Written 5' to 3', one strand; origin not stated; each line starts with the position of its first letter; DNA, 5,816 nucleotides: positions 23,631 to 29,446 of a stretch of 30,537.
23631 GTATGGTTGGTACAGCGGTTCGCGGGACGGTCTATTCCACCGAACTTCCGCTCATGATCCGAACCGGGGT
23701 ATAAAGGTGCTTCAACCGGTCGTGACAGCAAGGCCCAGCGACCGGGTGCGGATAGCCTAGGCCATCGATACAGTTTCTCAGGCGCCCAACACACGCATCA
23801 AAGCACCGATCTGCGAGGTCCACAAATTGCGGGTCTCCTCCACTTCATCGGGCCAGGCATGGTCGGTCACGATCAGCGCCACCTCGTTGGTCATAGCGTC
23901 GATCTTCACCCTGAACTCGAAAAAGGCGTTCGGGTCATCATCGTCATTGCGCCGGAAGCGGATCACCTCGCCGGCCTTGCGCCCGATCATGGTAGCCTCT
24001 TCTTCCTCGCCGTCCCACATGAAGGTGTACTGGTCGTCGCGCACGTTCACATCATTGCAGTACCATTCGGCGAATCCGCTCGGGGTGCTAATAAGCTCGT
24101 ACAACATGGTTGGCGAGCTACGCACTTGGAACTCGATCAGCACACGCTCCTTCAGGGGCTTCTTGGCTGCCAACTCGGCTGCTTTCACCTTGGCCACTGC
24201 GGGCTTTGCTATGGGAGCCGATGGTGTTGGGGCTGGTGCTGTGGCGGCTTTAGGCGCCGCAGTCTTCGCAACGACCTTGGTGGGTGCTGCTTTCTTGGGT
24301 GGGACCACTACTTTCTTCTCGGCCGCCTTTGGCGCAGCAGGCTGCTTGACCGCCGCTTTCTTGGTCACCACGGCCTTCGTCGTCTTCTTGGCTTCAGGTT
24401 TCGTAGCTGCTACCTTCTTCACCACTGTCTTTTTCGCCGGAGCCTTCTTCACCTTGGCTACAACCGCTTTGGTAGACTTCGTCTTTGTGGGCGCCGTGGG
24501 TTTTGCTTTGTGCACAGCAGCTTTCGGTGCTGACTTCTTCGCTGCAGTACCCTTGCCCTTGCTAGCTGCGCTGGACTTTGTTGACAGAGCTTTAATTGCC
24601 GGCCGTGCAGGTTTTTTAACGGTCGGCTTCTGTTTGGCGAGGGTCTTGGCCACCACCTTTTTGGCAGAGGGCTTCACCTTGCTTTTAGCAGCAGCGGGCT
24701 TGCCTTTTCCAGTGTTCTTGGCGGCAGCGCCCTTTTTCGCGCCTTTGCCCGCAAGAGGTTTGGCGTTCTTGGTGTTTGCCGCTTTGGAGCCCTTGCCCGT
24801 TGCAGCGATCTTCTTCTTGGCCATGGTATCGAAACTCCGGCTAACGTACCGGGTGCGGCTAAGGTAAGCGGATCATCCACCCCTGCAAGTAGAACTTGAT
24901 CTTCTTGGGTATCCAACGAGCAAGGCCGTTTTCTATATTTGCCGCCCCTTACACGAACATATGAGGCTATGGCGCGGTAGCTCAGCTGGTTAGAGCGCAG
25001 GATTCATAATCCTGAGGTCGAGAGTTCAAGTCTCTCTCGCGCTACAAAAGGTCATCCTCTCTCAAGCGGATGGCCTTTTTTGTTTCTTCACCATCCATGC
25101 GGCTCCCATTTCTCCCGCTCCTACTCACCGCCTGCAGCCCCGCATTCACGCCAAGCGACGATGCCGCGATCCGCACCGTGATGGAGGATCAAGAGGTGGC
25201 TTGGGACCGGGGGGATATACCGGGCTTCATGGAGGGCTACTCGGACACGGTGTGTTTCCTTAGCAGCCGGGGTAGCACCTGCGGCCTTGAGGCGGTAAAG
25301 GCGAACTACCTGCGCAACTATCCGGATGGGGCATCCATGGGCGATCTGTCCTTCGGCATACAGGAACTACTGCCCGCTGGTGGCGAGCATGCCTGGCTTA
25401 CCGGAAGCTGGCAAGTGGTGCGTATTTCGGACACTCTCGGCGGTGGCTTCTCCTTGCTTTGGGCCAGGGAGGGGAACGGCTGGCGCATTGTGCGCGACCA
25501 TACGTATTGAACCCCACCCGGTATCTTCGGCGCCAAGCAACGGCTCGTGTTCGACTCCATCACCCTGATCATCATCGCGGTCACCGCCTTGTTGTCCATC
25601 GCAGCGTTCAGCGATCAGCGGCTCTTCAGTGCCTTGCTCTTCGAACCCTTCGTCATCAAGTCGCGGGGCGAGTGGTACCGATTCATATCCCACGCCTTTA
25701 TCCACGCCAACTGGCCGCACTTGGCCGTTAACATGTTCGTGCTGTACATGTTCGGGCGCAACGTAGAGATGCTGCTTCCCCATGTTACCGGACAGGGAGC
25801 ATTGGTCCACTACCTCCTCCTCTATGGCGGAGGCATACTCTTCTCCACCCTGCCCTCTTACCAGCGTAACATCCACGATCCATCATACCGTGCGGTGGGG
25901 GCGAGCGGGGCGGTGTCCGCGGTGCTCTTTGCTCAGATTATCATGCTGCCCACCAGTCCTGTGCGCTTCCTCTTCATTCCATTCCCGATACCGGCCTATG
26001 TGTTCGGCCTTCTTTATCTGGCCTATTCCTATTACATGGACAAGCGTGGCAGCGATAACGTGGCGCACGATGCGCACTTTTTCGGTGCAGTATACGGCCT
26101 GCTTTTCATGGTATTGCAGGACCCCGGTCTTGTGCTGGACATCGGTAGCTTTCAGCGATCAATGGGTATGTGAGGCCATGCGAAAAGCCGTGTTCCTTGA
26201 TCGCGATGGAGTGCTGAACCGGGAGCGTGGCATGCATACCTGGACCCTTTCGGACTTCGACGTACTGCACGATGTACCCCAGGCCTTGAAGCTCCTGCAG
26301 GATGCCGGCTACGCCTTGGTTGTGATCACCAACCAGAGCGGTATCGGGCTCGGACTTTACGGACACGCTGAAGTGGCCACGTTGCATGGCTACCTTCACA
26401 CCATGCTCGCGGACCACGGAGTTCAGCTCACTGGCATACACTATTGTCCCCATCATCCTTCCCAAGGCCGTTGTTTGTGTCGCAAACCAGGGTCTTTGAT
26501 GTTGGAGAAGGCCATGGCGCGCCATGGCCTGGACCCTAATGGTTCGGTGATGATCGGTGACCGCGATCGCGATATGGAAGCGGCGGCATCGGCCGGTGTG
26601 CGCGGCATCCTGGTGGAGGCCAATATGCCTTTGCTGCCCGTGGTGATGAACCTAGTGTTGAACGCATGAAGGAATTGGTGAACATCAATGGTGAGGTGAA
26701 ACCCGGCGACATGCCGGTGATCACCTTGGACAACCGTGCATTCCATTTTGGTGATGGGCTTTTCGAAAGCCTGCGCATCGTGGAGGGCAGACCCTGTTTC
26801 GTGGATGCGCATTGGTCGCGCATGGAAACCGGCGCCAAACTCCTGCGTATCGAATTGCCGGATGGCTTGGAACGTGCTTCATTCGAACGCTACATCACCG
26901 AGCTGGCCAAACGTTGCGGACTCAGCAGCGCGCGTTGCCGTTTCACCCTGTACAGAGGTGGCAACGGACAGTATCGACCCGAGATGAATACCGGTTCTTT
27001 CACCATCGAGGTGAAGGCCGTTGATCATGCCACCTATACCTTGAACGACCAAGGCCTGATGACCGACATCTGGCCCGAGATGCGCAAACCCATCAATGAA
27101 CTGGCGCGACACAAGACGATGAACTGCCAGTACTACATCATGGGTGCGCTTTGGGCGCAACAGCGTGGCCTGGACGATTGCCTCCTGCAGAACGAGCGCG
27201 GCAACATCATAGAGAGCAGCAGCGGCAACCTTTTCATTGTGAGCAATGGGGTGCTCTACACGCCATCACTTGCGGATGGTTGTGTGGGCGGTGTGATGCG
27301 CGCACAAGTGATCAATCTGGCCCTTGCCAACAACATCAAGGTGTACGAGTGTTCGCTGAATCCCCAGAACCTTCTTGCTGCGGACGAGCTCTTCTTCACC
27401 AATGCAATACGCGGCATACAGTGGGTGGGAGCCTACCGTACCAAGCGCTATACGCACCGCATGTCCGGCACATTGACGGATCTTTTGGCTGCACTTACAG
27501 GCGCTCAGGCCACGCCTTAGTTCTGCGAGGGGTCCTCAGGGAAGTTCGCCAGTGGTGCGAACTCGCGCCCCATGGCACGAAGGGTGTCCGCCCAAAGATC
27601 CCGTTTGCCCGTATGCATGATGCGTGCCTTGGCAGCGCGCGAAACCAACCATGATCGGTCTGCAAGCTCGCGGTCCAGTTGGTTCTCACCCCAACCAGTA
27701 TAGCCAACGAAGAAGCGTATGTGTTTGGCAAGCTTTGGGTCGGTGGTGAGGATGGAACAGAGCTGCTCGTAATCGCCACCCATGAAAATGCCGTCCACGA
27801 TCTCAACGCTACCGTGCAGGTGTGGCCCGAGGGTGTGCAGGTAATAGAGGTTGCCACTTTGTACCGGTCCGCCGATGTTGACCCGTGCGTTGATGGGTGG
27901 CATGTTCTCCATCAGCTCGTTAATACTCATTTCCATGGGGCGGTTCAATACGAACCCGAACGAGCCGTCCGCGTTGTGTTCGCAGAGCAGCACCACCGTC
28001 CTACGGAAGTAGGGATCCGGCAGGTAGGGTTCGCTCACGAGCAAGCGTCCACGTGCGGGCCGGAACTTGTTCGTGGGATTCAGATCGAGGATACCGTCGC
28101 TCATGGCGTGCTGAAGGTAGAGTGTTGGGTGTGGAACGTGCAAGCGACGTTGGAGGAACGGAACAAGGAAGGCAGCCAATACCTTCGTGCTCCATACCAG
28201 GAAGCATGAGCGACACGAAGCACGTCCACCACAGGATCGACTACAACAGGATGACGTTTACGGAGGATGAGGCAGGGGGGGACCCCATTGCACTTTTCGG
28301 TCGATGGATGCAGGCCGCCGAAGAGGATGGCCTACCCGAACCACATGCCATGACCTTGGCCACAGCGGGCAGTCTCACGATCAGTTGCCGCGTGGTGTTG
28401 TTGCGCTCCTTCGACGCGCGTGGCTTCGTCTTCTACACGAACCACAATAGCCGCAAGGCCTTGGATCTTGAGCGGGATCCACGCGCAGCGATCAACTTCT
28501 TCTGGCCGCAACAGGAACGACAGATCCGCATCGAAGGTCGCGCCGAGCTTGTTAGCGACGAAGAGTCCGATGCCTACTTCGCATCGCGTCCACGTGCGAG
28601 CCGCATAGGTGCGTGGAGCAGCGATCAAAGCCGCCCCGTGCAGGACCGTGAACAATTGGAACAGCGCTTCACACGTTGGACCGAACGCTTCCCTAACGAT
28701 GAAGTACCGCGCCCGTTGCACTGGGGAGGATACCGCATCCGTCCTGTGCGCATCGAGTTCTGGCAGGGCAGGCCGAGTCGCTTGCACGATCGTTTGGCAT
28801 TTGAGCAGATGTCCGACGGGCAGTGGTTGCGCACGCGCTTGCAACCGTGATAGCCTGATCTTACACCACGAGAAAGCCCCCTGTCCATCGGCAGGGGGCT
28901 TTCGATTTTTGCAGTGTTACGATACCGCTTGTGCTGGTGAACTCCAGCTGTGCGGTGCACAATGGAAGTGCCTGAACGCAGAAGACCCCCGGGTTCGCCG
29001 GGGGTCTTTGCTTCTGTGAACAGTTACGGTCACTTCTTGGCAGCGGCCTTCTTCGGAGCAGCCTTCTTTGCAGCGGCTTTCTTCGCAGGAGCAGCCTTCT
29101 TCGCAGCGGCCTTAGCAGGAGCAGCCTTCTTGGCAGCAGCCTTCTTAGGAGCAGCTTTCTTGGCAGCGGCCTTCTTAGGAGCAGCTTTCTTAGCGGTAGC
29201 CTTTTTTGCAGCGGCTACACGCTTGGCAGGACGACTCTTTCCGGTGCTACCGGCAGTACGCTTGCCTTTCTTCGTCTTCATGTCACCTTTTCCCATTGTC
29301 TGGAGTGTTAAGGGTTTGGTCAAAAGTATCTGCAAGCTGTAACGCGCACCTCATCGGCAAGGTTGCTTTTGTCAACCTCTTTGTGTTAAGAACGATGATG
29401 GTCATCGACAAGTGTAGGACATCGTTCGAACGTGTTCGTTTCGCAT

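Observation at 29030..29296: Ribosomal protein THX/bS31-like core carrying a histone-H1-like (AAAKK/AAPKK)12 tail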

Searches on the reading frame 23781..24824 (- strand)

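Call 47: search_protein_families(library=pfam, proteins=[window:23781-24824:-], max_evalue=0.01)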
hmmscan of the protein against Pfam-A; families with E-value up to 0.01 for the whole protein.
window:23781-24824:- (348 aa): 1 family
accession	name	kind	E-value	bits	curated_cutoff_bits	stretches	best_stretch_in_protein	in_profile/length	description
PF19569.5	START_2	-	1.5e-33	115.8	23.6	1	225-348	4-126/126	START-like superfamily domain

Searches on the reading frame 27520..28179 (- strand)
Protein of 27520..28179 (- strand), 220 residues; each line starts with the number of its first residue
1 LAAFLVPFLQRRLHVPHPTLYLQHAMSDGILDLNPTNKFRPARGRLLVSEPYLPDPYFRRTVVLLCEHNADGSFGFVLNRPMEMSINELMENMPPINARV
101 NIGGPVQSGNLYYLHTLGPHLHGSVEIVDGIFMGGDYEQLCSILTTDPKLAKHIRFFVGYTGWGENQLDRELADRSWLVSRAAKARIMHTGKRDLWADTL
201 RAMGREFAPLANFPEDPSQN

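Call 63: search_protein_families(library=pfam, proteins=[window:27520-28179:-], max_evalue=0.001)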
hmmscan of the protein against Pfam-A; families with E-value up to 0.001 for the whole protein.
window:27520-28179:- (220 aa): 1 family
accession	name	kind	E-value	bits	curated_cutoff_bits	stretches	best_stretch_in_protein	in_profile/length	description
PF02622.21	DUF179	-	1.3e-44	152.4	27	1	51-204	1-157/157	AlgH-like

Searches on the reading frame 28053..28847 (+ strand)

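Call 63: search_protein_families(library=pfam, proteins=[window:28053-28847:+], max_evalue=0.001)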
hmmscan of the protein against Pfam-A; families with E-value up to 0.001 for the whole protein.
window:28053-28847:+ (265 aa): 3 families
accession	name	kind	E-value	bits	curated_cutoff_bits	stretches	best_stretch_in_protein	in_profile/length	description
PF01243.27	PNPOx_N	-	4.4e-25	88.8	28.1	1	89-211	4-118/120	Pyridoxamine 5'-phosphate oxidase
PF10590.14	PNP_phzG_C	-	1.3e-19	70.3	27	1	224-265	1-42/42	Pyridoxine 5'-phosphate oxidase C-terminal dimerisation region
PF12766.13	Pyridox_oxase_2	-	3.8e-06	27.9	26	1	92-167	16-99/100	Pyridoxamine 5'-phosphate oxidase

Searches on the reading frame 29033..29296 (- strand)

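Call 4: search_protein_families(library=pfam, proteins=[window:29033-29296:-], max_evalue=10)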
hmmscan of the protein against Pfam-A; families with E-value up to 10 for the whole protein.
window:29033-29296:- (88 aa): 3 families
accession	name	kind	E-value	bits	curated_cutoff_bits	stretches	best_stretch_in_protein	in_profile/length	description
PF07382.16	HC2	-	9.3e-05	23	40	1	18-88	64-134/194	Histone H1-like nucleoprotein HC2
PF17070.10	Thx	-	0.00081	19.8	29.7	1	1-26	1-26/27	30S ribosomal protein Thx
PF17067.10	RPS31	-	2.3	8.9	32.5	1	2-28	56-82/99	Ribosomal protein S31e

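Call 5: search_protein_families(library=ncbifam, proteins=[window:29033-29296:-], max_evalue=10)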
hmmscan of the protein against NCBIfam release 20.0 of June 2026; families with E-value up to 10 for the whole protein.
window:29033-29296:- (88 aa): 7 families
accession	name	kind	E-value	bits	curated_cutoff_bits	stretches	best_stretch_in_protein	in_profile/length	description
TIGR04560.1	ribo_THX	equivalog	1.1e-08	35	26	1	1-25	1-25/26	30S ribosomal protein THX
NF038053.1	hist_H1_lk_Burk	equivalog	7.6e-06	26.3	80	1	16-88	49-123/195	histone H1-like DNA-binding protein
NF011339.0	PRK14753.1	equivalog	0.0011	18.9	58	1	1-26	1-26/27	30S ribosomal protein Thx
NF046106.1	ResusProRpf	equivalog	0.0025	17.4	180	1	24-81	146-203/258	resuscitation-promoting factor Rpf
NF038052.1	histone_lik_HC2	exception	0.048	13.8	135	1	20-87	15-82/201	histone H1-like DNA-binding protein Hc2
NF011492.0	PRK14900.1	equivalog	0.17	9.6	1783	1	13-87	966-1041/1044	valine--tRNA ligase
NF050153.2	Rv3852_fam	equivalog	8.9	6.8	100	0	15-65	16-65/145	Rv3852 family protein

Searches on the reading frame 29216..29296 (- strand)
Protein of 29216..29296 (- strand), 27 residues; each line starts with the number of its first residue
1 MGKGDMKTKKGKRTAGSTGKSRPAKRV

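Call 4: search_protein_families(library=pfam, proteins=[window:29216-29296:-], max_evalue=10)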
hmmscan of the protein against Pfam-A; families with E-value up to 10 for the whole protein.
window:29216-29296:- (27 aa): 2 families
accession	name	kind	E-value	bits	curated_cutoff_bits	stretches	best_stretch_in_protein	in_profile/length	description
PF17070.10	Thx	-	8.1e-05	23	29.7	1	1-26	1-26/27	30S ribosomal protein Thx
PF17067.10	RPS31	-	0.0039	17.8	32.5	1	2-25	56-79/99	Ribosomal protein S31e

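Call 5: search_protein_families(library=ncbifam, proteins=[window:29216-29296:-], max_evalue=10)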
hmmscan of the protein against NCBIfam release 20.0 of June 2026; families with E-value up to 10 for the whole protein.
window:29216-29296:- (27 aa): 2 families
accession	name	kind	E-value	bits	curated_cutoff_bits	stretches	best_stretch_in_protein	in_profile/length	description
TIGR04560.1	ribo_THX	equivalog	8.8e-10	38.4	26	1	1-25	1-25/26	30S ribosomal protein THX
NF011339.0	PRK14753.1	equivalog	0.00016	21.6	58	1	1-26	1-26/27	30S ribosomal protein Thx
